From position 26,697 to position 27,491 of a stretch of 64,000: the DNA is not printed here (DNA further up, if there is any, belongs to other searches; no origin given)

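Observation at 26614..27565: Overlapping three-gene module: small protein, DUF3990-like (ART-like motifs), small paralogous protein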

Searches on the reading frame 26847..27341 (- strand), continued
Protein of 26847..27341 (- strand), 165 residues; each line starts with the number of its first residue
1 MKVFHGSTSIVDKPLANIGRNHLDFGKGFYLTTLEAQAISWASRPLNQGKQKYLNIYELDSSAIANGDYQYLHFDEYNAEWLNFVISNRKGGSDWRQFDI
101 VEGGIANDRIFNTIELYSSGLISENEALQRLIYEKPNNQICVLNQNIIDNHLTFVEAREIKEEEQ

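Call 59: search_dna_similar(query=window:26847-27341:-, collection=plasmids, mode=protein, max_evalue=0.001, max_rows=25)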
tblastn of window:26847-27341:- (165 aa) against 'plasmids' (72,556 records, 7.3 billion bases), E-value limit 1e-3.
Records with a match: 87; places in all: 88; records where one place covers at least 80% of the query: 87.
Best place of each record, by identity: <60% 87.
By first word of the organism name: Bacteroides 42; Clostridium 15; Phocaeicola 8; Parabacteroides 8; Moraxella 5; Lactobacillus 2; Butyricimonas 1; Segatella 1; Butyrivibrio 1; Clostridiaceae 1; and 3 more.
By predicted mobility (MOB-suite, as given by PLSDB): non-mobilizable 50; conjugative 28; mobilizable 9.
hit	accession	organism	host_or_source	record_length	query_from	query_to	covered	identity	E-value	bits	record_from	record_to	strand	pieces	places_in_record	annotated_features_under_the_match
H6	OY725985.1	Phocaeicola massiliensis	-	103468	1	157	95%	43.3%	4e-36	138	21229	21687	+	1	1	record has no annotation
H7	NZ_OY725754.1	Parabacteroides distasonis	-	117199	3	162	97%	41.4%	4e-39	147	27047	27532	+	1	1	none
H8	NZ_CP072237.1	Bacteroides uniformis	Homo sapiens,cultured bacterial ...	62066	1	161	98%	37.4%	4e-23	101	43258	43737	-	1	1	DUF3990 domain-containing protein | DUF3791 domain-containing protein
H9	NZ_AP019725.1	Bacteroides uniformis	Homo sapiens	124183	1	161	98%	37.4%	5e-23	101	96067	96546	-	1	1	DUF3990 domain-containing protein | DUF3791 domain-containing protein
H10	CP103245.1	Bacteroides fragilis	Homo sapiens,cell culture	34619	1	160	97%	37.0%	1e-23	103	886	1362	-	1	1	DUF3990 domain-containing protein | DUF3791 domain-containing protein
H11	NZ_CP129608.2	Bacteroides fragilis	Homo sapiens,Appendix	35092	1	160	97%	37.0%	1e-23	103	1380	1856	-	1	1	DUF3990 domain-containing protein | DUF3791 domain-containing protein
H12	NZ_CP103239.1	Bacteroides thetaiotaomicron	Homo sapiens,cell culture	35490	1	160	97%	37.0%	1e-23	103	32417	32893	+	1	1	DUF3990 domain-containing protein | DUF3791 domain-containing protein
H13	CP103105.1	Bacteroides thetaiotaomicron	Homo sapiens,cell culture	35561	1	160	97%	37.0%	1e-23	103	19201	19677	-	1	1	DUF3990 domain-containing protein | DUF3791 domain-containing protein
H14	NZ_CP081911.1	Phocaeicola vulgatus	Homo sapiens,Peritoneal Fluid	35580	1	160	97%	37.0%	1e-23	103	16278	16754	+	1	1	DUF3990 domain-containing protein | DUF3791 domain-containing protein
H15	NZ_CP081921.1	Bacteroides fragilis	Homo sapiens,blood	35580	1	160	97%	37.0%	1e-23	103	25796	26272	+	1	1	DUF3990 domain-containing protein | DUF3791 domain-containing protein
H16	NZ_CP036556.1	Bacteroides fragilis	Homo sapiens,Appendix abscess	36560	1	160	97%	37.0%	1e-23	103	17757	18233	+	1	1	DUF3990 domain-containing protein | DUF3791 domain-containing protein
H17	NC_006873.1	Bacteroides fragilis NCTC 9343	-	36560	1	160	97%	37.0%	1e-23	103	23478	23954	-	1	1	DUF3990 domain-containing protein | DUF3791 domain-containing protein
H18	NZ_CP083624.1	Bacteroides fragilis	-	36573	1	160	97%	37.0%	1e-23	103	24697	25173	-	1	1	DUF3990 domain-containing protein | DUF3791 domain-containing protein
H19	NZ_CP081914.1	Bacteroides faecis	Homo sapiens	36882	1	160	97%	37.0%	1e-23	103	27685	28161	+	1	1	DUF3990 domain-containing protein | DUF3791 domain-containing protein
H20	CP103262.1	Bacteroides fragilis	Homo sapiens,cell culture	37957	1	160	97%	37.0%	1e-23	103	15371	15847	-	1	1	DUF3990 domain-containing protein | DUF3791 domain-containing protein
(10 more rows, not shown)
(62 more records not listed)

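Call 60: get_annotated_region(hit=H17, flank=4000)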
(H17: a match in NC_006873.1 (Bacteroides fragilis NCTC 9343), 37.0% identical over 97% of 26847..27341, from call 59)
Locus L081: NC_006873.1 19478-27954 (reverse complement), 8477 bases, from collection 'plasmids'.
description: Bacteroides fragilis NCTC 9343 plasmid pBF9343, complete sequence
organism: Bacteroides fragilis NCTC 9343 (NCBI taxid 272559)
taxonomy: Bacteria; Bacteroidota; Bacteroidia; Bacteroidales; Bacteroidaceae; Bacteroides; Bacteroides fragilis; Bacteroides fragilis NCTC 9343
host: -; source: -; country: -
typing (MOB-suite, as given by PLSDB): conjugative; replicon rep_cluster_663; relaxase MOBP; mating-pair formation MPF_T
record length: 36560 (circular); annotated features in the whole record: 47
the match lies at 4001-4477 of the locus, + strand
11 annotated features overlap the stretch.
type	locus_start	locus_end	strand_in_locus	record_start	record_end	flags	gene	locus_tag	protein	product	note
CDS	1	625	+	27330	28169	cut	traN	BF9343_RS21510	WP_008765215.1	conjugative transposon protein TraN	-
CDS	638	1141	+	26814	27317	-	-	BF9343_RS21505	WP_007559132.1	hypothetical protein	-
CDS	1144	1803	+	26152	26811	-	-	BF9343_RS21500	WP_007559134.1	hypothetical protein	-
CDS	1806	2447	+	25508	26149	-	-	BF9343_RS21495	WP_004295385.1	OmpA family protein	-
CDS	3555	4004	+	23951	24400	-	-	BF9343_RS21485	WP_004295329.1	DUF3791 domain-containing protein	-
CDS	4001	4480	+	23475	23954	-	-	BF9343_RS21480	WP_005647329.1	DUF3990 domain-containing protein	-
CDS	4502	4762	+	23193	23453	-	-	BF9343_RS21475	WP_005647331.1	hypothetical protein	-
CDS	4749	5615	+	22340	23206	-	-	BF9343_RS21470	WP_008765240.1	zeta toxin family protein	-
CDS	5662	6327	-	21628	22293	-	-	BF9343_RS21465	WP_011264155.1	M23 family metallopeptidase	-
CDS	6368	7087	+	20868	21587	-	-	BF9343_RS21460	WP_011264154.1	DUF4099 domain-containing protein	-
CDS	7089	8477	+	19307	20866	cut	-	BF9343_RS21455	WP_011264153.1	DUF3945 domain-containing protein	-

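Call 61: get_annotated_region(hit=H7, flank=4000)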
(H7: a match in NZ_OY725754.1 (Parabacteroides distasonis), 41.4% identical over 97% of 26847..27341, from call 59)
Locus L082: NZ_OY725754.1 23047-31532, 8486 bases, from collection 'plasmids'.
description: Parabacteroides distasonis strain Parabacteroides distasonis TSDC17.2-1.1 plasmid 9, complete sequence
organism: Parabacteroides distasonis (NCBI taxid 823)
taxonomy: Bacteria; Bacteroidota; Bacteroidia; Bacteroidales; Tannerellaceae; Parabacteroides; Parabacteroides distasonis
host: -; source: -; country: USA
typing (MOB-suite, as given by PLSDB): non-mobilizable
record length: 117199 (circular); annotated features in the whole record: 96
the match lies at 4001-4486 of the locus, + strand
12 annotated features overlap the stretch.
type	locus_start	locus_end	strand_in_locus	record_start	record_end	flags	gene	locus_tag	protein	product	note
CDS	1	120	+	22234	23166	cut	-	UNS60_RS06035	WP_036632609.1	site-specific integrase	GO:0015074 - DNA integration [Evidence IEA]; GO:0006310 - DNA recombination [Evidence IEA]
CDS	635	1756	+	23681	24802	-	-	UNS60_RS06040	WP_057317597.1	hypothetical protein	-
CDS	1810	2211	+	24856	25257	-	-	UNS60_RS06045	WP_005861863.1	hypothetical protein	-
CDS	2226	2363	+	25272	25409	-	-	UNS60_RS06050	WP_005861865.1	hypothetical protein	-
CDS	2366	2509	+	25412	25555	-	-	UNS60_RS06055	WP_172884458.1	hypothetical protein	-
CDS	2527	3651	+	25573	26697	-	-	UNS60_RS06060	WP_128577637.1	MraY family glycosyltransferase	-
CDS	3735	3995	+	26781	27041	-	-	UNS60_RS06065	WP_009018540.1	DUF3791 domain-containing protein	-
CDS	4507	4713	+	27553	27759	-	-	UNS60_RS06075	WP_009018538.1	DUF3791 domain-containing protein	-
CDS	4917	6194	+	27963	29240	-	-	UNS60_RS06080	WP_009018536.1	oligosaccharide flippase family protein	-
CDS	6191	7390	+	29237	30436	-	-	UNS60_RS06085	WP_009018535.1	EpsG family protein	-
CDS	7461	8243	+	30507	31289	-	-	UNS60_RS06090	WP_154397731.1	hypothetical protein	-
CDS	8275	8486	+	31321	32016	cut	-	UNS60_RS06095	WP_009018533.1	IspD/TarI family cytidylyltransferase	-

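Call 68: search_protein_families(library=pfam, proteins=[L031:6780-7133:+, L031:7111-7956:+, L015:1630-4665:+, L015:7007-8095:-, L002:3933-4283:+, L002:4280-4720:+, L002:4727-5389:+, L003:4255-5721:+, L004:4127-5629:+, L004:2995-3924:-], max_evalue=0.001)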
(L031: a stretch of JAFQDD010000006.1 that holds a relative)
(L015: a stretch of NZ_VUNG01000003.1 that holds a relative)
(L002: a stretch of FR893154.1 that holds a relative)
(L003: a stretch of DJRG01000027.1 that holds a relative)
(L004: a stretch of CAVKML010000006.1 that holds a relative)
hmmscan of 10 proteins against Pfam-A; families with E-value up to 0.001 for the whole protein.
L031:6780-7133:+ (118 aa): 0 families

L031:7111-7956:+ (282 aa): 1 family
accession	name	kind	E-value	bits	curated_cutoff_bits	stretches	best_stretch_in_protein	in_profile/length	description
PF03747.19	ADP_ribosyl_GH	-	2.4e-38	132.9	26.2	1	13-250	3-281/287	ADP-ribosylglycohydrolase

L015:1630-4665:+ (1012 aa): 5 families
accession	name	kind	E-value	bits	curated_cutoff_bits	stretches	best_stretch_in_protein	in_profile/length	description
PF02355.23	SecD_SecF_C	-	1.2e-75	253.6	20.5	2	813-992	14-186/189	Protein export membrane protein SecD/SecF, C-terminal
PF22599.2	SecDF_P1_head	-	1.2e-29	103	27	1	380-476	18-114/114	SecDF, P1 head subdomain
PF21760.3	SecD_1st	-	1.7e-15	56.7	27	1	171-228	2-57/60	Protein translocase subunit SecDF, P1 domain, N-terminal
PF07549.19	Sec_GG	-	4.1e-13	48.8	20.3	1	696-723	1-28/28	SecD/SecF GG Motif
PF03176.21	MMPL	-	7.4e-12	45.3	20.5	1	484-639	126-292/333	MMPL family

L015:7007-8095:- (363 aa): 1 family
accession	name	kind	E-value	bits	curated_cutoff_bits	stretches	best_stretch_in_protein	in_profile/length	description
PF00579.31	tRNA-synt_1b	-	6.2e-58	196.9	21.1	1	5-298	8-291/292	tRNA synthetases class I (W and Y)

L002:3933-4283:+ (116 aa): 0 families

L002:4280-4720:+ (147 aa): 1 family
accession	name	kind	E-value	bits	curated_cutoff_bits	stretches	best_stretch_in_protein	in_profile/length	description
PF16068.10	DUF4810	-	4.7e-11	43.5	34.7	1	36-88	7-58/85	Domain of unknown function (DUF4810)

L002:4727-5389:+ (221 aa): 1 family
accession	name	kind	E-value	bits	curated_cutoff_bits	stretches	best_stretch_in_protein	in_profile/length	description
PF05643.16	GNA1162-like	-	3.7e-24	85.8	25.9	1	26-181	3-161/185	Putative lipoprotein GNA1162-like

L003:4255-5721:+ (489 aa): 3 families
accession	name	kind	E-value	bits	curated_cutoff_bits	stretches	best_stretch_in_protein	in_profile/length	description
PF07690.21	MFS_1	-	3.8e-50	171.2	33.4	1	26-429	1-345/347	Major Facilitator Superfamily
PF00854.27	PTR2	-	4.3e-06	26.3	27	1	130-228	23-122/392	POT family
PF00083.30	Sugar_tr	-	4.4e-05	23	22.3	1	55-469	44-429/452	Sugar (and other) transporter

L004:4127-5629:+ (501 aa): 3 families
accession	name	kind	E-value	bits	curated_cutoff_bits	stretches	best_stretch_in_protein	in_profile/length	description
PF07690.21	MFS_1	-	7.6e-52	176.8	33.4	1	38-441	1-345/347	Major Facilitator Superfamily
PF00854.27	PTR2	-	7.2e-06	25.6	27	1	142-238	23-120/392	POT family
PF00083.30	Sugar_tr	-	7.5e-06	25.5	22.3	1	61-482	43-430/452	Sugar (and other) transporter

L004:2995-3924:- (310 aa): 6 families
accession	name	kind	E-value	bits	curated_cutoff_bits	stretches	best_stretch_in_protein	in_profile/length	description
PF08501.16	Shikimate_dh_N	-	2.4e-08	34.5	27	1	8-94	1-81/83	Shikimate dehydrogenase substrate binding domain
PF01488.26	Shikimate_DH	-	7.2e-08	33.1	24.3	1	156-224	12-81/138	Shikimate / quinate 5-dehydrogenase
PF01262.27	AlaDh_PNT_C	-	4.2e-05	23.5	23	1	155-225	27-99/214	Alanine dehydrogenase/PNT, C-terminal domain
PF02826.25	2-Hacid_dh_C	-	0.00031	20.6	25.1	1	158-228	38-101/178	D-isomer specific 2-hydroxyacid dehydrogenase, NAD binding domain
PF00890.30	FAD_binding_2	-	0.00032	20.5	20.4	1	159-195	2-38/414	FAD binding domain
PF03807.23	F420_oxidored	-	0.00065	20.7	21.6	0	161-228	4-69/94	NADP oxidoreductase coenzyme F420-dependent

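Call 69: find_encoding_contigs(protein=P0140, flank=5000, max_places=4)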
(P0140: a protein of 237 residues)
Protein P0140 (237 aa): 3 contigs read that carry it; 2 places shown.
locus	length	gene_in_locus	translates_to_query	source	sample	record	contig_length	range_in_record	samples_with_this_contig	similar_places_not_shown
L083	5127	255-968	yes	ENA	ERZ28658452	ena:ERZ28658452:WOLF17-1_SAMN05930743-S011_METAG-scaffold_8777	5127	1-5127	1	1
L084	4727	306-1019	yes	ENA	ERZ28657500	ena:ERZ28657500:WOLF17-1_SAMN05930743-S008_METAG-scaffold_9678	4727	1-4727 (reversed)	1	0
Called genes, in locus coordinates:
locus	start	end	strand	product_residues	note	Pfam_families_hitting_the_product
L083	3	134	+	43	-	?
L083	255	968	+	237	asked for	PF13151:DUF3990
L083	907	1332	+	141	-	-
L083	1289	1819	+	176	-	-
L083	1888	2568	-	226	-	PF12950:TaqI_C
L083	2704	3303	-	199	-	PF02384:N6_Mtase, PF01170:UPF0020 (faint), PF05175:MTS (faint), PF13847:Methyltransf_31 (weak), PF07669:Eco57I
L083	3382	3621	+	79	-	-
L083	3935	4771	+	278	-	-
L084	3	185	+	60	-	?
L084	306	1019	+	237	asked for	PF13151:DUF3990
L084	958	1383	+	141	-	-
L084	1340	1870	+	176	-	-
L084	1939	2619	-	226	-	PF12950:TaqI_C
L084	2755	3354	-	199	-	PF02384:N6_Mtase, PF01170:UPF0020 (faint), PF05175:MTS (faint), PF13847:Methyltransf_31 (weak), PF07669:Eco57I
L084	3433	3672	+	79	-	-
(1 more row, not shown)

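Call 70: find_encoding_contigs(protein=P0343, flank=5000, max_places=6)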
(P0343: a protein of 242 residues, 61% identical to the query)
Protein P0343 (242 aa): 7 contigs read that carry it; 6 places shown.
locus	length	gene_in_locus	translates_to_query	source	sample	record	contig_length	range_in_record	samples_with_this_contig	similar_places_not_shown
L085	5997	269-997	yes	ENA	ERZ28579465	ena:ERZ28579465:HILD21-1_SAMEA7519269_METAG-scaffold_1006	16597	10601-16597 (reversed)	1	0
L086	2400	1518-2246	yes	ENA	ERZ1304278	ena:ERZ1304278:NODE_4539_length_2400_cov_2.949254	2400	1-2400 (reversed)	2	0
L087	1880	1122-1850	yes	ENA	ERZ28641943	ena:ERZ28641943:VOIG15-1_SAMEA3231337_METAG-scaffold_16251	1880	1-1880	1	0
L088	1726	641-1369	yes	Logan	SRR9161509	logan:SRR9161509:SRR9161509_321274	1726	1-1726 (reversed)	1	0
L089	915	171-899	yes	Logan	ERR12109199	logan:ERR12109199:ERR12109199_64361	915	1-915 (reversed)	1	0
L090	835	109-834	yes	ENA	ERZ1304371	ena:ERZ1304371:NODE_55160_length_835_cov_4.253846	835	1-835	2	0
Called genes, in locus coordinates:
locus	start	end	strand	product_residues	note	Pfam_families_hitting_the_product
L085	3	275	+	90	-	?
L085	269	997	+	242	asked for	PF13151:DUF3990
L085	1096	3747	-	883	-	PF00690:Cation_ATPase_N, PF00122:E1-E2_ATPase, PF00702:Hydrolase, PF13246:Cation_ATPase, PF00689:Cation_ATPase_C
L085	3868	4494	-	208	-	PF02518:HATPase_c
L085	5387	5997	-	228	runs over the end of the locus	PF00072:Response_reg, PF00486:Trans_reg_C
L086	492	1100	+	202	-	-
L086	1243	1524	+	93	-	PF12668:DUF3791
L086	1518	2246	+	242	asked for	PF13151:DUF3990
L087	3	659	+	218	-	?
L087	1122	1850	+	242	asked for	PF13151:DUF3990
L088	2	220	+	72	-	?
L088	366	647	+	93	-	PF12668:DUF3791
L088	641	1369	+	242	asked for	PF13151:DUF3990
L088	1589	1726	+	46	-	?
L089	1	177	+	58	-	?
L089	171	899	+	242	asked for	PF13151:DUF3990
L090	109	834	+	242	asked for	PF13151:DUF3990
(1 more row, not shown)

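Call 71: find_related_loci(query=A1, collection=viral_contigs, flank=4000)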
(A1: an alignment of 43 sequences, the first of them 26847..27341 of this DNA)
Query A1 (165 aa) in viral_contigs; peptide patterns used: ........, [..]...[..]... (x = any residue, [..] = any of these).
84 stretches matched a pattern; 42 encode a relative of the query (tblastn E <= 1e-3); 42 distinct loci.
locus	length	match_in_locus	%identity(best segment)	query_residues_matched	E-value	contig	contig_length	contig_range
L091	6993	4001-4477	46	1-160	7e-46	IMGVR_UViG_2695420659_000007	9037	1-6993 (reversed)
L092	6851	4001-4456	46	3-154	5e-45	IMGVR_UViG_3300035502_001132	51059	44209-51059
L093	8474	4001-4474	44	1-160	3e-40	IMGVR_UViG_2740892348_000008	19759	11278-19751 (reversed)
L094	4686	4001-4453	42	1-154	2e-37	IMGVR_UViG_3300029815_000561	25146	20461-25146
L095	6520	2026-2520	34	1-165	8e-29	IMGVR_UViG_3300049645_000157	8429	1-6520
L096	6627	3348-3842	34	1-165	8e-29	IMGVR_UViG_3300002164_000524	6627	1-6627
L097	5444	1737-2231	34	1-165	8e-29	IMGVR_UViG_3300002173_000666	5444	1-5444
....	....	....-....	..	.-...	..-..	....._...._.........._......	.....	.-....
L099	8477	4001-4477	36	1-160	5e-25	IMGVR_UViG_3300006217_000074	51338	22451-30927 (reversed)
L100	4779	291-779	35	1-163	2e-23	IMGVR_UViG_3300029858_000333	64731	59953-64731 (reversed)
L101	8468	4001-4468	32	1-155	8e-21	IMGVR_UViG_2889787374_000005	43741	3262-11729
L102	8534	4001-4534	28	1-157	1e-15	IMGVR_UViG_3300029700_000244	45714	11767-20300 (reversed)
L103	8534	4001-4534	28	1-157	1e-15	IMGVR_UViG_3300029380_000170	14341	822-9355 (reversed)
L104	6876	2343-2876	28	1-157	1e-15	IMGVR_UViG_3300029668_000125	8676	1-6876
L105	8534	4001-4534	28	1-157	2e-15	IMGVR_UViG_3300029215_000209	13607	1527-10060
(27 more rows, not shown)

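Call 87: fold_search(model_id=the predicted structure, library=pdb)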
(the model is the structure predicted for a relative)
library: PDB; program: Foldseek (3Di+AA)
matches with E <= 10: 161; with E <= 0.001: 0
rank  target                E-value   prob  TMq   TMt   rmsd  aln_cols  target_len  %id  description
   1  1un9_A                1.0e-01  0.06  0.12  0.07  20.5       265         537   10  Crystal structure of the dihydroxyacetone kinase from C. freundii in complex with AMP-PNP and Mg2+ (released 2003-10-30)
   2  7zub_C                3.8e-01  0.03  0.10  0.09  17.5       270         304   11  Cryo-EM structure of the indirubin-bound Hsp90-XAP2-AHR complex (released 2022-11-23)
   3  7ndl_B                8.3e-01  0.04  0.08  0.03  16.6        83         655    7  Crystal structure of human GFAT-1 S205D (released 2021-03-10)
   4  6r4h_B                1.1e+00  0.03  0.07  0.03  16.7        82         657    8  Crystal structure of human GFAT-1 G451E (released 2020-01-15)
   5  7ski_B                1.3e+00  0.09  0.24  0.30   8.0       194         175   11  Pertussis toxin in complex with PJ34 (released 2022-04-13)
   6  6r4f_B                1.6e+00  0.03  0.07  0.03  16.7        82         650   10  Crystal structure of human GFAT-1 in complex with Glucose-6-Phosphate (released 2020-01-15)
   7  8oxs_B                1.7e+00  0.11  0.16  0.17   6.0        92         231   11  Cholera holotoxin variant (chimera with E. coli heat-labile enterotoxin, 4 C-terminal substitutions) (released 2024-08-14)
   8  6r4i_B                1.7e+00  0.02  0.07  0.03  16.3        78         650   10  Crystal structure of human GFAT-1 G461E (released 2020-01-15)
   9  7kft_C                1.7e+00  0.01  0.08  0.05  17.4       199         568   14  Partial Cas6-RT-Cas1--Cas2 complex (released 2021-03-31)
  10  8tg4_A                1.8e+00  0.12  0.14  0.18   4.8        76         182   13  tRNA 2'-phosphotransferase (Tpt1) from Aeropyrum pernix in complex with ADP-ribose-2"-phosphate and 2'-OH RNA (released 2023-11-08)
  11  4v8t_q                1.8e+00  0.02  0.12  0.17  15.0       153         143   13  Cryo-EM Structure of the 60S Ribosomal Subunit in Complex with Arx1 and Rei1 (released 2014-07-09)
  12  7rb4                  1.9e+00  0.06  0.26  0.13  16.4       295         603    9  Crystal structure of Peptono Toxin, a diphtheria toxin homolog, from Seinonella peptonophila (released 2022-04-20)
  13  4v88_Dq               1.9e+00  0.03  0.12  0.17  14.5       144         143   13  The structure of the eukaryotic ribosome at 3.0 A resolution. (released 2014-07-09)
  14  2z04_B                1.9e+00  0.02  0.12  0.10  15.4       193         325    9  Crystal structure of phosphoribosylaminoimidazole carboxylase ATPase subunit from Aquifex aeolicus (released 2007-11-06)
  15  1s5f_A                2.2e+00  0.20  0.19  0.20   5.2        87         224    8  Cholera holotoxin, Crystal form 2 (released 2004-04-06)
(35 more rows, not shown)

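Call 89: fold_search(model_id=the predicted structure, library=viral)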
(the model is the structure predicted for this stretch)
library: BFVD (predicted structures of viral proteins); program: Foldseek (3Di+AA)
matches with E <= 10: 135; with E <= 0.001: 2
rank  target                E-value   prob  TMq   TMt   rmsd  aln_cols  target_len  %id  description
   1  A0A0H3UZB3            9.7e-11  1.00  0.72  0.60   4.4       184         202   22  (no name in the UniProt tables at hand)
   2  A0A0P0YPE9            1.6e-04  1.00  0.46  0.28   9.3       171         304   15  (no name in the UniProt tables at hand)
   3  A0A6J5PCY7            2.1e-03  0.97  0.44  0.09   7.7       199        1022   14  ParB/Sulfiredoxin [uncultured Caudovirales phage]
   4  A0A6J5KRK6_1          3.2e-03  0.99  0.45  0.07  10.9       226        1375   12  Large polyvalent protein associated domain-containing protein [uncultured Caudovirales phage]
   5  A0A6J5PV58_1          3.9e-03  0.97  0.38  0.05   4.3       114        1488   18  Uncharacterized protein [uncultured Caudovirales phage]
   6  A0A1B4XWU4            6.2e-03  0.89  0.36  0.34  11.7       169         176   15  P domain-containing [Tenacibaculum phage pT24]
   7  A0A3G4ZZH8            7.5e-03  0.89  0.38  0.16  12.2       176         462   12  Uncharacterized protein [Gaeavirus sp.]
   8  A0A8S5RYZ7            9.8e-03  0.85  0.39  0.41   7.0       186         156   11  Uncharacterized protein [Myoviridae sp. ctNQV2]
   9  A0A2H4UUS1            1.2e-02  0.92  0.39  0.19   8.7       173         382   11  Uncharacterized protein [Bodo saltans virus]
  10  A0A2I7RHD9            2.3e-02  0.54  0.33  0.11  12.7       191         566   11  (no name in the UniProt tables at hand)
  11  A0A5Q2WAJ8            4.6e-02  0.72  0.36  0.06   8.8       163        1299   13  (no name in the UniProt tables at hand)
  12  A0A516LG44            4.6e-02  0.41  0.35  0.23   9.4       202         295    9  (no name in the UniProt tables at hand)
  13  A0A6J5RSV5            5.3e-02  0.28  0.30  0.15  16.4       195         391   17  Uncharacterized protein (Fragment) [uncultured Caudovirales phage]
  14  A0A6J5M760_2          6.4e-02  0.57  0.37  0.11   9.8       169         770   11  N-acetyltransferase domain-containing protein [uncultured Caudovirales phage]
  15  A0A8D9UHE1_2          7.8e-02  0.44  0.36  0.07   9.6       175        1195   10  PolyVal ADP-ribosyltransferase [Myoviridae sp. ctjz83]
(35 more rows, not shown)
